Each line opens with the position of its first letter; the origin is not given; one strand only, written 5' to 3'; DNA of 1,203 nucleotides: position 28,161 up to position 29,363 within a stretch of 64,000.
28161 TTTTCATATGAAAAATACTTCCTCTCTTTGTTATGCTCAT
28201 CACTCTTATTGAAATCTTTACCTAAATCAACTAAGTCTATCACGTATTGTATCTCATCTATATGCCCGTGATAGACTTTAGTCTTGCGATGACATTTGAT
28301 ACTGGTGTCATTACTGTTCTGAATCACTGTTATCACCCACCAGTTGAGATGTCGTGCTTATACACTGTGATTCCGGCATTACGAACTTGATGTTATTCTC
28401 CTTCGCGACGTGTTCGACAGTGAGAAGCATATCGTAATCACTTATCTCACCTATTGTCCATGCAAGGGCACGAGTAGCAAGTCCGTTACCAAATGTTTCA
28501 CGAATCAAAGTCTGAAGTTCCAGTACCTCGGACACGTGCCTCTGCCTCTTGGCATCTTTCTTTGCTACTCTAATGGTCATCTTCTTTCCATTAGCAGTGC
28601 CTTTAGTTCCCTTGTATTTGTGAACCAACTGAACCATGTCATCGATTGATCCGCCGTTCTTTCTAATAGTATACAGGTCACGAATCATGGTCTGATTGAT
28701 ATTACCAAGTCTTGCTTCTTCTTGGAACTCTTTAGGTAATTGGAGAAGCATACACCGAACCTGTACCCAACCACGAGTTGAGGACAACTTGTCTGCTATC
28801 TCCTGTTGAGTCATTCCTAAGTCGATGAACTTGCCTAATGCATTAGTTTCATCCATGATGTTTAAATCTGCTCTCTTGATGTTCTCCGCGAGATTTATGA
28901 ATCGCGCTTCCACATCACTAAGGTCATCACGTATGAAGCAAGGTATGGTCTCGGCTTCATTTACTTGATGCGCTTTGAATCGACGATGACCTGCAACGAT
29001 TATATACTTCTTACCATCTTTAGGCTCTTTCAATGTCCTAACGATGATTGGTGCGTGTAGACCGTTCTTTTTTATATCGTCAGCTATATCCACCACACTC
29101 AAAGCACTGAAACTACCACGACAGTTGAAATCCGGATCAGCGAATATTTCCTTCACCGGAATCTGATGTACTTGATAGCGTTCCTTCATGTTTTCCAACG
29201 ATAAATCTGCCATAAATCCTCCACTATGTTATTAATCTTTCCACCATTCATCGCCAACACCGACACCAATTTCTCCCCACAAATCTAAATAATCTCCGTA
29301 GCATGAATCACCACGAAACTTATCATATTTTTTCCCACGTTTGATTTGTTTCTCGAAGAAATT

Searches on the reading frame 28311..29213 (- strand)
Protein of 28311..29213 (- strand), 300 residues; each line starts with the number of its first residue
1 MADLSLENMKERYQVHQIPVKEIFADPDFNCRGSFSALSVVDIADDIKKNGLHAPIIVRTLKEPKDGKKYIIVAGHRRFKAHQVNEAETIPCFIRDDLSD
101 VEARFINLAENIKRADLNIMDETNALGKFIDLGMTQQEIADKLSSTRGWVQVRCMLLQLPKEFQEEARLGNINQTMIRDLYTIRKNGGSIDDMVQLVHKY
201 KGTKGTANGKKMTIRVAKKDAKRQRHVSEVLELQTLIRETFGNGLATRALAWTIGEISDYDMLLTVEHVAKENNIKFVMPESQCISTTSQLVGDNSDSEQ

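Call 46: search_protein_families(library=phrogs, proteins=[window:28311-29213:-], max_evalue=0.001)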
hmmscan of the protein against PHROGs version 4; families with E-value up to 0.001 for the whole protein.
window:28311-29213:- (300 aa): 20 families
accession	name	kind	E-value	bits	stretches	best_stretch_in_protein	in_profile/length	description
phrog_6218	-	DNA, RNA and nucleotide metabolism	1.1e-24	88.5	1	16-197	6-179/506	ParB-like partition protein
phrog_4715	-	DNA, RNA and nucleotide metabolism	1.6e-24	87.3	1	6-192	138-335/630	ParB-like partition protein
phrog_3264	-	DNA, RNA and nucleotide metabolism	5.5e-24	86.4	1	9-222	43-217/337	ParB-like partition protein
phrog_1033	-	DNA, RNA and nucleotide metabolism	2.4e-17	64.7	1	14-233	32-249/334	ParB-like partition protein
phrog_3951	-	unknown function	2.3e-13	51.3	1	8-158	11-164/301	-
phrog_8071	-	DNA, RNA and nucleotide metabolism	1.2e-11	45.5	1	9-124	1-105/389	ParB-like partition protein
phrog_620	-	DNA, RNA and nucleotide metabolism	2.9e-10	41.6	1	9-115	3-98/217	ParB-like partition protein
phrog_18726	-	unknown function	6.2e-10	39.4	1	15-173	3-190/572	-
phrog_18056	-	DNA, RNA and nucleotide metabolism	1.6e-08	34.9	1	28-117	15-91/387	ParB-like partition nuclease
phrog_723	-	DNA, RNA and nucleotide metabolism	1.9e-08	35.4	1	42-229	35-193/223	ParB-like partition protein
phrog_498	-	other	2.4e-08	34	1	39-114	57-126/633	DNA methyltransferase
phrog_940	-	DNA, RNA and nucleotide metabolism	8.7e-08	32.8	1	39-132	28-117/388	nuclease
phrog_7783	-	unknown function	4.8e-07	29.8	1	34-173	21-160/634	-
phrog_930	-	DNA, RNA and nucleotide metabolism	1.2e-06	29.5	1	39-111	29-93/223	ParB-like partition protein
phrog_27290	-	unknown function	7.2e-06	26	1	12-97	27-110/517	-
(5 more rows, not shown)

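Call 47: search_protein_families(library=pfam, proteins=[window:28311-29213:-], max_evalue=0.001)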
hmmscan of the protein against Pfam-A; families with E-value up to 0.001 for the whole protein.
window:28311-29213:- (300 aa): 2 families
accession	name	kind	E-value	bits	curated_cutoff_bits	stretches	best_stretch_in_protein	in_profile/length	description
PF02195.25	ParB_N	-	1.8e-14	54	26.3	1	14-113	2-95/95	ParB N-terminal domain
PF17762.8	HTH_ParB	-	2.2e-08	34.6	22.6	1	116-185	2-72/102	ParB HTH domain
